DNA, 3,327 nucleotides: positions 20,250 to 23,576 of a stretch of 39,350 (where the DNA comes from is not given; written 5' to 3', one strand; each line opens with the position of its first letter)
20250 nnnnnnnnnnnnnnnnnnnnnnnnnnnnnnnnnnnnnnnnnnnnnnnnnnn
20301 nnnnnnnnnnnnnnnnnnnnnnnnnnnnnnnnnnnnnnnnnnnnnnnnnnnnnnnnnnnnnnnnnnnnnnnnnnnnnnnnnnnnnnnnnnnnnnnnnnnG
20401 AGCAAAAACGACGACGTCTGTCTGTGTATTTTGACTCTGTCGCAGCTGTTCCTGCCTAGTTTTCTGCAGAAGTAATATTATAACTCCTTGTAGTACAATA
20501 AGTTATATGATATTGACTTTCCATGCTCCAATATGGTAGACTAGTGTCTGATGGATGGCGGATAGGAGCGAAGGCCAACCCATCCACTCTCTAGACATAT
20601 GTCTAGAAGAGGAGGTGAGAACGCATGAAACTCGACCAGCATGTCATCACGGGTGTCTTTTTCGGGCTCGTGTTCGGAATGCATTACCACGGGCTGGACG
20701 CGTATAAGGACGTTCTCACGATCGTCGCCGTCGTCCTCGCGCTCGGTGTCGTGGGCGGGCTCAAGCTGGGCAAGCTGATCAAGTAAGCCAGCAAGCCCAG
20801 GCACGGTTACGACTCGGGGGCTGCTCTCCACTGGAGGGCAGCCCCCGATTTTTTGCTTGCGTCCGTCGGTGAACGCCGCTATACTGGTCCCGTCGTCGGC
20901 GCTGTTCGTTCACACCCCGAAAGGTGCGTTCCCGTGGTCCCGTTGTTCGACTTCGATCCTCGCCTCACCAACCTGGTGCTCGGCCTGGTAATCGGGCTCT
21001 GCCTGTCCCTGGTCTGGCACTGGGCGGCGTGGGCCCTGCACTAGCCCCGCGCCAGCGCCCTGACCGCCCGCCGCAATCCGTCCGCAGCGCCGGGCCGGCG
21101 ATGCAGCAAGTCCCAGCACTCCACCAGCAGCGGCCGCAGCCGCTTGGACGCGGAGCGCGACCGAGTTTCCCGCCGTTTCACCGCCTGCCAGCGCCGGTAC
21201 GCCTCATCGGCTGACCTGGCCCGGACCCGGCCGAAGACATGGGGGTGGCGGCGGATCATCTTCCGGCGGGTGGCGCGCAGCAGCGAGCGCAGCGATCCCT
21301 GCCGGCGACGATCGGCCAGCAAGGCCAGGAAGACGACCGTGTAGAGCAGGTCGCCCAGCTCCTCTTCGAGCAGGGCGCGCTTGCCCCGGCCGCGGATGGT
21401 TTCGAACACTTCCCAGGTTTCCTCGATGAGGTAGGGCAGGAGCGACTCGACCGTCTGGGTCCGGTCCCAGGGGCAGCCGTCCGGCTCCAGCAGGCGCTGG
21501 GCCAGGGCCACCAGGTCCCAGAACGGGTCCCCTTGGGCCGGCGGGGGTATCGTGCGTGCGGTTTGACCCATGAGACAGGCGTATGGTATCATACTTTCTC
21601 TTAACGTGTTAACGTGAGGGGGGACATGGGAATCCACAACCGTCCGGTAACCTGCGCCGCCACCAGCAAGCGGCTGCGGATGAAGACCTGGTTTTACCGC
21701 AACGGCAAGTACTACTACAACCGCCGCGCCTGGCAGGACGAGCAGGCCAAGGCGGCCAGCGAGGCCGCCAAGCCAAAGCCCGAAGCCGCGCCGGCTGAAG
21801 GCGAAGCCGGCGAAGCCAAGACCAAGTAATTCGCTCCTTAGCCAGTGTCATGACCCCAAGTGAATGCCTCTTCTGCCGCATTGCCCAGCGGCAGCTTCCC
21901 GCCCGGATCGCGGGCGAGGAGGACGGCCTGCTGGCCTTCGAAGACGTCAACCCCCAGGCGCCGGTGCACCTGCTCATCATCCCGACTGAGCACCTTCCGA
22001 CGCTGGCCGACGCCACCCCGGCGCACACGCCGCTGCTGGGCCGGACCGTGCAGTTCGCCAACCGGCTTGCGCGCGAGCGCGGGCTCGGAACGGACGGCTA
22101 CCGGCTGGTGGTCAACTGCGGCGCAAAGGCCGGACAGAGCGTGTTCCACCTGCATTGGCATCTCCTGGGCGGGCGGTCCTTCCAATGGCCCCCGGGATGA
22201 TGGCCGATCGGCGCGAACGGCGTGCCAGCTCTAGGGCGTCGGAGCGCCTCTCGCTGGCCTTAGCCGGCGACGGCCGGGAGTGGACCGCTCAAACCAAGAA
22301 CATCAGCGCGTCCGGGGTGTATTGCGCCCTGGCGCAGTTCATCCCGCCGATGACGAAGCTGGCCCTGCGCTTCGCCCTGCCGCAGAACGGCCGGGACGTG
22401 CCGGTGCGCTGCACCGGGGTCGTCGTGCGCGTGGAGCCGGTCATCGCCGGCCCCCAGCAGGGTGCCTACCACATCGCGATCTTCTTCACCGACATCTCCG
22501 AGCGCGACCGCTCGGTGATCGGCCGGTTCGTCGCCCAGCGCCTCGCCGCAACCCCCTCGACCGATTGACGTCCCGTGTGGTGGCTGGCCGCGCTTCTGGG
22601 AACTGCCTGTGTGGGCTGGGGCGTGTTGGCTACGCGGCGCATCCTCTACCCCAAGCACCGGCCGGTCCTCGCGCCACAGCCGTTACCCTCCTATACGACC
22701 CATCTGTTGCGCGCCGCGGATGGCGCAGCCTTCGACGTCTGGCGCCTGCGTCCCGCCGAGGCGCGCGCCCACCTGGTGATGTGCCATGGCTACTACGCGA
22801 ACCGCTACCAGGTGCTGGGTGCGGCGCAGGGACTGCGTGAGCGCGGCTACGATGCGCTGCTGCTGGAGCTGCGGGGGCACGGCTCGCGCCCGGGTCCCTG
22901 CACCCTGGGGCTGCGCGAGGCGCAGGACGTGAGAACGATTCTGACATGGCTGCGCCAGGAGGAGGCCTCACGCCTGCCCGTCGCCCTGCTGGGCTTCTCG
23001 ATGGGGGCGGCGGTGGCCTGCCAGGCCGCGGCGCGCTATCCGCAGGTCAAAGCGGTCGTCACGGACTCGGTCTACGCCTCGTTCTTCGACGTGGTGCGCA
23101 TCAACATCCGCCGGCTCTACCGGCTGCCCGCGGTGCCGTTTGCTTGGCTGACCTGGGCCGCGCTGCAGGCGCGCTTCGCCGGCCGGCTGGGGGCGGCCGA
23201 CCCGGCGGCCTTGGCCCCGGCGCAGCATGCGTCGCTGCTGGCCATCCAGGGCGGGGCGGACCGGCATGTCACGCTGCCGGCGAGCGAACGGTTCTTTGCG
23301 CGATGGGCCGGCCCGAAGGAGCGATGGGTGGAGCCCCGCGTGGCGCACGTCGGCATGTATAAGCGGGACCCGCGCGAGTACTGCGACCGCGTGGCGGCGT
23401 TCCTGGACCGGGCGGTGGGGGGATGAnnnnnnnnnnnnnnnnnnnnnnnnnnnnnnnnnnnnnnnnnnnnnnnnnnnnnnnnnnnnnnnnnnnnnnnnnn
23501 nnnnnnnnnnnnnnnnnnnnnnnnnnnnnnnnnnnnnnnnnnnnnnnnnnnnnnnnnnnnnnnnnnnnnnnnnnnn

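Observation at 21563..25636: Candidate nucleotide-second-messenger-gated phospholipase operon: small ORF - HIT - PilZ - alpha/beta hydrolase - cNMP/ParA*/patatin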

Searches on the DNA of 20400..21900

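Call 59: search_rna_families(source=window, start=20400, end=21900, threshold=evalue, max_evalue=1)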
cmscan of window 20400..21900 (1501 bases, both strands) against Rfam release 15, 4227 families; matches with E-value up to 1: 2.
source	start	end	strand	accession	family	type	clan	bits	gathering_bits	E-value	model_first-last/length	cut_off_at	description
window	20809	20854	+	RF03307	mir-1825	Gene; miRNA;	-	20.3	70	0.43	1-52/52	no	mir-1825 microRNA precursor family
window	20757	20857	+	RF02100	tfoR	Gene; sRNA;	-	16.9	70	0.41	1-101/101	no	Translational regulator of tfoXVC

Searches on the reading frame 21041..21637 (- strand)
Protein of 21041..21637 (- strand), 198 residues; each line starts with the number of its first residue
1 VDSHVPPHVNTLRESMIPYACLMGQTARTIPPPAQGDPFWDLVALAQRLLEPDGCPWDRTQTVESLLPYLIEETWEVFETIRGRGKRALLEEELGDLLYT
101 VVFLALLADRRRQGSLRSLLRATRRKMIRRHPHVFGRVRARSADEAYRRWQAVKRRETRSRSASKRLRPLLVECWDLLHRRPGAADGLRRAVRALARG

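Call 3: search_protein_families(library=pfam, proteins=[window:21041-21637:-], max_evalue=0.01)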
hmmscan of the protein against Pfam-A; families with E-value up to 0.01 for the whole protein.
window:21041-21637:- (198 aa): 1 family
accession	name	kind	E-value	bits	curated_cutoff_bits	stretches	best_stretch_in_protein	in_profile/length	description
PF03819.22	MazG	-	1.7e-20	73.5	22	1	61-135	1-74/74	MazG nucleotide pyrophosphohydrolase domain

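Call 31: search_protein_families(library=padloc, proteins=[window:21041-21637:-], max_evalue=0.01)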
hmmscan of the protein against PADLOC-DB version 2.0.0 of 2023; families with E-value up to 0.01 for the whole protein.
window:21041-21637:- (198 aa): 0 families

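Call 32: search_protein_families(library=ncbifam, proteins=[window:21041-21637:-], max_evalue=0.001)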
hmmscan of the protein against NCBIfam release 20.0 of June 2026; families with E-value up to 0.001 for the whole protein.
window:21041-21637:- (198 aa): 9 families
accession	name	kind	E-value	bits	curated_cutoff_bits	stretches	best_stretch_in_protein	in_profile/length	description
NF007113.1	PRK09562.1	equivalog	1.4e-36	126.4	208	1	41-165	4-124/251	nucleoside triphosphate pyrophosphohydrolase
NF052436.1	YabN_Meth_PPase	exception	1.5e-34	119.9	525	1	38-164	230-355/486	bifunctional methyltransferase/pyrophosphohydrolase YabN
NF008986.0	PRK12333.1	equivalog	1.2e-33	116.8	292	1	42-167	4-130/204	nucleoside triphosphate pyrophosphohydrolase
TIGR00444.1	mazG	subfamily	1.8e-31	109.7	148.3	1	47-163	3-119/248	MazG family protein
NF008989.0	PRK12334.2-1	equivalog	1.4e-26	93.3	494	1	36-160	112-238/328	nucleoside triphosphate pyrophosphohydrolase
NF008991.0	PRK12334.2-3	equivalog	3.4e-25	89.4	696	1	36-161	133-259/454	nucleoside triphosphate pyrophosphohydrolase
NF008990.0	PRK12334.2-2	equivalog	1e-23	84.4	884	1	36-165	141-271/436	nucleoside triphosphate pyrophosphohydrolase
NF008988.0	PRK12334.1-4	equivalog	2.7e-23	82.4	501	1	39-163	133-256/335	nucleoside triphosphate pyrophosphohydrolase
NF008987.0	PRK12334.1-1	equivalog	5.5e-15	55.3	375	1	24-163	72-209/326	nucleoside triphosphate pyrophosphohydrolase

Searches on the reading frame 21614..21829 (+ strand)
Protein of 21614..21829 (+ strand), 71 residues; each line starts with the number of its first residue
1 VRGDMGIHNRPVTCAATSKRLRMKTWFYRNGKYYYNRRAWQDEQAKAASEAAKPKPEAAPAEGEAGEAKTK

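Call 3: search_protein_families(library=pfam, proteins=[window:21614-21829:+], max_evalue=0.01)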
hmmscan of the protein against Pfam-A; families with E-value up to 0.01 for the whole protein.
window:21614-21829:+ (71 aa): 0 families

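Call 31: search_protein_families(library=padloc, proteins=[window:21626-21829:+], max_evalue=0.01)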
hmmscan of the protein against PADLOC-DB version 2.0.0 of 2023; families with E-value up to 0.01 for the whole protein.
window:21626-21829:+ (67 aa): 0 families

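Call 32: search_protein_families(library=ncbifam, proteins=[window:21626-21829:+], max_evalue=0.001)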
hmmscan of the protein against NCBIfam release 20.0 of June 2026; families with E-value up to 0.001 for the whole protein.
window:21626-21829:+ (67 aa): 0 families

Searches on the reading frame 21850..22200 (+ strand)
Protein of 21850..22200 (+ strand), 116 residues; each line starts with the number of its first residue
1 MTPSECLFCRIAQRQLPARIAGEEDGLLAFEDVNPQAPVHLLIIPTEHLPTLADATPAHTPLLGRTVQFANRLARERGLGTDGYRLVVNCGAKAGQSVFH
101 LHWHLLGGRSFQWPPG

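Call 3: search_protein_families(library=pfam, proteins=[window:21850-22200:+], max_evalue=0.01)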
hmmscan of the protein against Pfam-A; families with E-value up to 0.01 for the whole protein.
window:21850-22200:+ (116 aa): 2 families
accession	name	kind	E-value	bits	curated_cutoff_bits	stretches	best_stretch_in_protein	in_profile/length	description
PF01230.28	HIT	-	1.6e-24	86.8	21.5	1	14-110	2-97/98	HIT domain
PF11969.13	DcpS_C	-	3.9e-23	82.5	24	1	5-107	1-101/114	Scavenger mRNA decapping enzyme C-term binding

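Call 31: search_protein_families(library=padloc, proteins=[window:21850-22200:+], max_evalue=0.01)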
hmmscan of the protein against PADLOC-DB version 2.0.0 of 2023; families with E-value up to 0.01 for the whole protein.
window:21850-22200:+ (116 aa): 1 family
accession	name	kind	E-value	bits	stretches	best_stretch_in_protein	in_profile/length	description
PDLC00441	ThsC2|ThsC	-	2.5e-09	35.1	1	5-107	13-114/148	HIT family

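Call 32: search_protein_families(library=ncbifam, proteins=[window:21850-22200:+], max_evalue=0.001)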
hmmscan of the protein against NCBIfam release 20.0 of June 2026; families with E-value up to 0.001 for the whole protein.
window:21850-22200:+ (116 aa): 2 families
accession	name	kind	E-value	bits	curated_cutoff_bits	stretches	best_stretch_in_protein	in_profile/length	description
NF007965.0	PRK10687.1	equivalog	2.7e-31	108.1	206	1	5-110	4-109/119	purine nucleoside phosphoramidase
NF045834.1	M_plasma_HinT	exception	1.2e-16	61.4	130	1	7-106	1-99/102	histidine triad protein HinT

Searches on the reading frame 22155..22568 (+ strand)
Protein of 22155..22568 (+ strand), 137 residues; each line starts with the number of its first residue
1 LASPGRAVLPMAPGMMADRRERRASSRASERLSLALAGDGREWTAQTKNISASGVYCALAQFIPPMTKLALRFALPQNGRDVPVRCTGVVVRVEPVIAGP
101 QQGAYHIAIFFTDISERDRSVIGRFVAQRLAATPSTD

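Call 3: search_protein_families(library=pfam, proteins=[window:22155-22568:+], max_evalue=0.01)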
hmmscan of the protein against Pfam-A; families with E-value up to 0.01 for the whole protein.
window:22155-22568:+ (137 aa): 1 family
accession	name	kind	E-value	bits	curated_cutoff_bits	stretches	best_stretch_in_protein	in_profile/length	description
PF07238.19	PilZ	-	3.8e-12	46.9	22.5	1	21-128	1-102/102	PilZ domain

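Call 31: search_protein_families(library=padloc, proteins=[window:22197-22568:+], max_evalue=0.01)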
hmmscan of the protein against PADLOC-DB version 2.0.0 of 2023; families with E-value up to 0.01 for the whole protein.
window:22197-22568:+ (123 aa): 0 families

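Call 32: search_protein_families(library=ncbifam, proteins=[window:22197-22568:+], max_evalue=0.001)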
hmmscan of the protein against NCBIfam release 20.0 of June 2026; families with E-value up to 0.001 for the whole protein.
window:22197-22568:+ (123 aa): 1 family
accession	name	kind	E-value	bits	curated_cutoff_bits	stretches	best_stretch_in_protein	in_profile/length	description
TIGR02266.1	gmx_TIGR02266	paralog_domain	2.5e-07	30.8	68.7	1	17-112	5-95/96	TIGR02266 family protein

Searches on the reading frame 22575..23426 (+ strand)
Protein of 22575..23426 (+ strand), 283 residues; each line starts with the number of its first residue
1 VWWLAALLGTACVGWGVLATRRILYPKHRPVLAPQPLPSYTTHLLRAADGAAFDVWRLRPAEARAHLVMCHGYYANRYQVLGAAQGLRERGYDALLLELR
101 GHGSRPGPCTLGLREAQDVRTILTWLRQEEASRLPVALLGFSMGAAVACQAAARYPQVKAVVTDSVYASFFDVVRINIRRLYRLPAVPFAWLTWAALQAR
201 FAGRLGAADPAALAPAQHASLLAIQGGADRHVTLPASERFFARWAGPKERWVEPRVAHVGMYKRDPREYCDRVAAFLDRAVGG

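Call 3: search_protein_families(library=pfam, proteins=[window:22575-23426:+], max_evalue=0.01)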
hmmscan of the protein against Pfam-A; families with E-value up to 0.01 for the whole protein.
window:22575-23426:+ (283 aa): 7 families
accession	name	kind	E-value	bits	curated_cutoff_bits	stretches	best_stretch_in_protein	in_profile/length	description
PF00561.26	Abhydrolase_1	-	6e-16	59.3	25.8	1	66-224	2-157/245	alpha/beta hydrolase fold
PF12146.15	Hydrolase_4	-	7.4e-16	58.6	27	1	62-163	2-106/239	Serine aminopeptidase, S33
PF12697.13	Abhydrolase_6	-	3.5e-12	47.9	26.3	1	67-270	1-215/217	Alpha/beta hydrolase family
PF02129.25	Peptidase_S15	-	1.1e-09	38.9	23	1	68-175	23-138/262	X-Pro dipeptidyl-peptidase (S15 family)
PF01738.24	DLH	-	0.0028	17.7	21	0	121-162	84-125/217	Dienelactone hydrolase family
PF00975.26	Thioesterase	-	0.0053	17.4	26.4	1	122-156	55-88/226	Thioesterase domain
PF00326.27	Peptidase_S9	-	0.0054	16.7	22.6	1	111-282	40-211/213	Prolyl oligopeptidase family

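Call 31: search_protein_families(library=padloc, proteins=[window:22575-23426:+], max_evalue=0.01)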
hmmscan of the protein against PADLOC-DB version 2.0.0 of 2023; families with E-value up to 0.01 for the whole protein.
window:22575-23426:+ (283 aa): 0 families

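Call 32: search_protein_families(library=ncbifam, proteins=[window:22575-23426:+], max_evalue=0.001)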
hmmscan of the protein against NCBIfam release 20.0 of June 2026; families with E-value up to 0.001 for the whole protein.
window:22575-23426:+ (283 aa): 7 families
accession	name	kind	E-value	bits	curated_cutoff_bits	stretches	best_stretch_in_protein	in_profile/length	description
NF047920.1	lactonase_UilS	equivalog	1.9e-08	34.4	400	1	55-174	15-138/285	UilS family quorum-quenching N-acyl-homoserine lactonase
TIGR03695.1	menH_SHCHC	equivalog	1.7e-07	31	208.55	1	65-157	3-94/252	2-succinyl-6-hydroxy-2,4-cyclohexadiene-1-carboxylate synthase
TIGR00976.1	CocE_NonD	subfamily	1.3e-06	27.8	66.3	1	53-245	11-208/550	CocE/NonD family hydrolase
TIGR01738.1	bioH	equivalog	1.8e-05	24.5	206.95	1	63-169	3-101/245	pimeloyl-ACP methyl ester esterase BioH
NF011457.0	PRK14875.1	equivalog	3.6e-05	22.9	307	1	61-157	129-221/372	acetoin dehydrogenase dihydrolipoyllysine-residue acetyltransferase subunit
TIGR03101.1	hydr2_PEP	hypoth_equivalog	5.7e-05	22.8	202.75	1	45-157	5-122/266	hydrolase 2, exosortase A system-associated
NF008340.0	PRK11126.1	equivalog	0.0008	18.7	261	0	62-154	12-98/255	2-succinyl-6-hydroxy-2,4-cyclohexadiene-1-carboxylate synthase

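Call 65: search_solved_structures(query=window:22575-23426:+, max_evalue=0.001)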
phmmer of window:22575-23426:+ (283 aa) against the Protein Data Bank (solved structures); distinct sequences matched with E-value up to 0.001: 17.
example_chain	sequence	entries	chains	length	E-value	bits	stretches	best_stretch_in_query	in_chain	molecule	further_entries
5g59_A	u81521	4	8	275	2.4e-09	40.1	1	67-282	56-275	ESTERASE | Uncharacterized protein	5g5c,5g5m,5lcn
7qjm_A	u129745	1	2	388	4.3e-07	32.7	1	48-163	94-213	alpha/beta-hydrolase (202)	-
8yzo_A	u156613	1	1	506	1.4e-06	31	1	41-168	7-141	Lipase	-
8yzn_A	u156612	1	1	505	1.5e-06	31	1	45-168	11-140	Lipase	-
2fuk_A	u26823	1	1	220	6.4e-06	28.8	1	66-161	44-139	XC6422 protein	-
3pf8_A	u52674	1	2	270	1.5e-05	27.6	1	67-205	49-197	Cinnamoyl esterase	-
3trd_A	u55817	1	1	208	2e-05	27.2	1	69-162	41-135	Alpha/beta hydrolase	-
3e0x_A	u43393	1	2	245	2.7e-05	26.8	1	67-175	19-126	Lipase-esterase related protein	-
3qm1_A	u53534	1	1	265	3.8e-05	26.3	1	67-205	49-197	Cinnamoyl esterase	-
7xrh_A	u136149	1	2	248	8.8e-05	25.1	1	67-163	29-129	Cinnamoyl esterase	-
4fbl_A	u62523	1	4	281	0.00021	23.9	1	63-159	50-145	LipS lipolytic enzyme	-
4fbm_A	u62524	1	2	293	0.00022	23.8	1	63-159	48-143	LipS lipolytic enzyme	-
7xri_A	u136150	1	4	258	0.00025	23.6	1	67-163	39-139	Cinnamoyl esterase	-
10bv_A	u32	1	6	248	0.00064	22.3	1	67-163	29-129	Chlorogenic acid esterase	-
8slj_A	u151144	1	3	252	0.00065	22.3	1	67-163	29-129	Alpha/beta hydrolase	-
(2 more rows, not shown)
